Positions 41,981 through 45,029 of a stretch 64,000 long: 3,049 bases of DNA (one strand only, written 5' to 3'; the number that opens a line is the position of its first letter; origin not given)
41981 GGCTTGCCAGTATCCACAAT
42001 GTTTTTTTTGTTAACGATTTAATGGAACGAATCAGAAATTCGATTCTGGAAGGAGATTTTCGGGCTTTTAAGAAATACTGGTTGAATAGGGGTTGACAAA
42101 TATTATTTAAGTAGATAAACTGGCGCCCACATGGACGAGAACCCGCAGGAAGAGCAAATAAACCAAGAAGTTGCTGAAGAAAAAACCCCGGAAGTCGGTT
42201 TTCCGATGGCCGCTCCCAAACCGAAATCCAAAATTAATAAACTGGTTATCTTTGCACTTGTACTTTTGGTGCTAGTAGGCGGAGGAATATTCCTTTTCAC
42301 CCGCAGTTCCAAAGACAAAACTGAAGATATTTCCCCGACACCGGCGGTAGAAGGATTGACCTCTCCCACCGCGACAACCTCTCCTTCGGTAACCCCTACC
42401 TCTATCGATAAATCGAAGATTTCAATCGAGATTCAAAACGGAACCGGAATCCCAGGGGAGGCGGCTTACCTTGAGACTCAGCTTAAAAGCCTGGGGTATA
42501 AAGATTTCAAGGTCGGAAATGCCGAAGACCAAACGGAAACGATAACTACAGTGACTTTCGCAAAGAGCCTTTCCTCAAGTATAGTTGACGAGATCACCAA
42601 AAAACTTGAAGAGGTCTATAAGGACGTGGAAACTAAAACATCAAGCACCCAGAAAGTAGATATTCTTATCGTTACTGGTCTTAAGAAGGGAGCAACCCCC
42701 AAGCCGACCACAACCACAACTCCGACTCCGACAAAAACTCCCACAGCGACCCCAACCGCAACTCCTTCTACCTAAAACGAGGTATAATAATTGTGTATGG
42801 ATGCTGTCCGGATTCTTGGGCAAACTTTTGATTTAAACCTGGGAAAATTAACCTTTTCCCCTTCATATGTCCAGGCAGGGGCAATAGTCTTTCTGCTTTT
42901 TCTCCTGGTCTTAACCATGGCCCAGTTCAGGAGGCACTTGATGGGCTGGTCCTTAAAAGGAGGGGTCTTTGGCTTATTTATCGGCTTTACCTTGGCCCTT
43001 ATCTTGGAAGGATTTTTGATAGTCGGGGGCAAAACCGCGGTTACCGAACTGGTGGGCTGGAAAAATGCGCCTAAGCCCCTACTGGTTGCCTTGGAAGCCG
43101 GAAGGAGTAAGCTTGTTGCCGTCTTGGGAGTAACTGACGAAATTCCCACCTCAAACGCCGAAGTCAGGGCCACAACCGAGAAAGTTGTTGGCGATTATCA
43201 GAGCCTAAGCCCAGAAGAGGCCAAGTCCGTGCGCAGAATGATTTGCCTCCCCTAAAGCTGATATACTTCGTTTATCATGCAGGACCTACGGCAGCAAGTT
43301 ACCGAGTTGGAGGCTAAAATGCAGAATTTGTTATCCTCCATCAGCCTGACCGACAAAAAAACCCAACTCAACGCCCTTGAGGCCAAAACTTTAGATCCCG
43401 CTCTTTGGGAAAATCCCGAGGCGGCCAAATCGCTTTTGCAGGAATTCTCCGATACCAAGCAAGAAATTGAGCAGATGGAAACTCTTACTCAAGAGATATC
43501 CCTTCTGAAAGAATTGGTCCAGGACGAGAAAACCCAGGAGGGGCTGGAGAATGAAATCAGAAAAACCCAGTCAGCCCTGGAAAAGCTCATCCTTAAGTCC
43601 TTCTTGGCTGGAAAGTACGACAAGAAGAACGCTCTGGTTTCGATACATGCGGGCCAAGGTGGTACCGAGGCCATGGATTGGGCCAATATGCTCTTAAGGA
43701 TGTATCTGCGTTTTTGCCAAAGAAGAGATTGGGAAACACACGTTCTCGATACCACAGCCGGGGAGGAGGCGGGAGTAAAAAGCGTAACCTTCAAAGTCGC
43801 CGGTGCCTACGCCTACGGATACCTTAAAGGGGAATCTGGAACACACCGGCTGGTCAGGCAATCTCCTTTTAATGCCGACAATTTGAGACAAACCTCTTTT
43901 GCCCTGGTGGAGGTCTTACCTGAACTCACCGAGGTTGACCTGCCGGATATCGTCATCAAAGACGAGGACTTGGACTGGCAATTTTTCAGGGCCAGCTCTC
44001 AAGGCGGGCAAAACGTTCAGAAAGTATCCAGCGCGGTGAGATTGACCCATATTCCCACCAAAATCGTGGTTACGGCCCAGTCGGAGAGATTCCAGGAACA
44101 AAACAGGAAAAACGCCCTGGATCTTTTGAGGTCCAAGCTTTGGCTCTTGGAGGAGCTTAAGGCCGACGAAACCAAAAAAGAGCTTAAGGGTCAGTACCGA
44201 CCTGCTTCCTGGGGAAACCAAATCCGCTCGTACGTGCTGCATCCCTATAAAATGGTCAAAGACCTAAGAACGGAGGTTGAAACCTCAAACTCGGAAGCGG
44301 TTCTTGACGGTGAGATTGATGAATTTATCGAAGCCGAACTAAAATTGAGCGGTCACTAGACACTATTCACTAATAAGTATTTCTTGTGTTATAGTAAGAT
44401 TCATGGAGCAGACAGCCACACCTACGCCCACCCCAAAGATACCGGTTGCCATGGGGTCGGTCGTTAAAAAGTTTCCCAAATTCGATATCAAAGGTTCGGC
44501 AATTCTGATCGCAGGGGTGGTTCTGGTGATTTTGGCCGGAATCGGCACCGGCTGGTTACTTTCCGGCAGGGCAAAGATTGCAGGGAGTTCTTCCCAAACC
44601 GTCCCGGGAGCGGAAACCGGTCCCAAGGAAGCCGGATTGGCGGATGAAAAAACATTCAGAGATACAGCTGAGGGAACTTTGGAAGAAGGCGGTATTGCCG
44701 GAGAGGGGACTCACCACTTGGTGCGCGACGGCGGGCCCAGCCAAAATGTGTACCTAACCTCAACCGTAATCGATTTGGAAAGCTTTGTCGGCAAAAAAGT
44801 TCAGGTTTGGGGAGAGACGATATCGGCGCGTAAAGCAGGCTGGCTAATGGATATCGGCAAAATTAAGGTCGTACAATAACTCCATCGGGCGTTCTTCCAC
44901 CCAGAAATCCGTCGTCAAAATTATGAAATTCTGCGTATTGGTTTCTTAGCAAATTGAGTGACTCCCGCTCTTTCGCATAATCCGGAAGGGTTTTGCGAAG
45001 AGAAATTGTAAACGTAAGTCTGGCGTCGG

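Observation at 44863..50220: Cluster of three twin-arginine-signal secreted cell-wall hydrolases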

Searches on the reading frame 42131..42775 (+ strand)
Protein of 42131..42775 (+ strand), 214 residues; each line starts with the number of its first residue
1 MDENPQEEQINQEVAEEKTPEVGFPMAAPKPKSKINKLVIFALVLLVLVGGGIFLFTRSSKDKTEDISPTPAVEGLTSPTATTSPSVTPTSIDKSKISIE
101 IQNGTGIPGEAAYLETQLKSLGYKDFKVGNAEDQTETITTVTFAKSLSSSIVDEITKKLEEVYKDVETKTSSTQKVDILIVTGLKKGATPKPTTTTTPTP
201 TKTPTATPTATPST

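Call 3: search_protein_families(library=pfam, proteins=[window:42131-42775:+], max_evalue=0.01)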
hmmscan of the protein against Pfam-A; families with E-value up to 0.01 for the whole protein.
window:42131-42775:+ (214 aa): 1 family
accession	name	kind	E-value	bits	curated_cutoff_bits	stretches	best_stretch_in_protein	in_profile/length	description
PF13399.11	LytR_C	-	7.8e-09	36.8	22.2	1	97-179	2-81/86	LytR cell envelope-related transcriptional attenuator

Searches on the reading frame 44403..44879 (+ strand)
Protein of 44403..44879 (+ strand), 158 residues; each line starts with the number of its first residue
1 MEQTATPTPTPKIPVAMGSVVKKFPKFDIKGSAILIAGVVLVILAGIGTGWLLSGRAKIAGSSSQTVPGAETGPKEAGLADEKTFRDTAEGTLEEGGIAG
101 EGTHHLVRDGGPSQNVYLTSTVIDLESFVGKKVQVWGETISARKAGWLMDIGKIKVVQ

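Call 3: search_protein_families(library=pfam, proteins=[window:44403-44879:+], max_evalue=0.01)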
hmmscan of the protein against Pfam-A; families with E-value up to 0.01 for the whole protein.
window:44403-44879:+ (158 aa): 0 families

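Call 6: search_protein_families(library=ncbifam, proteins=[window:44403-44879:+], max_evalue=0.1)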
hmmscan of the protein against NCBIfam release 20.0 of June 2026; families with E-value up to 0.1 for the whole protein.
window:44403-44879:+ (158 aa): 1 family
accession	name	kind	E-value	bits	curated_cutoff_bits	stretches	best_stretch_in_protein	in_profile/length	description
TIGR03931.1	T7SS_Rv3446c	hypoth_equivalog_domain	0.061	13.7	47.6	1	35-98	2-67/194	type VII secretion-associated protein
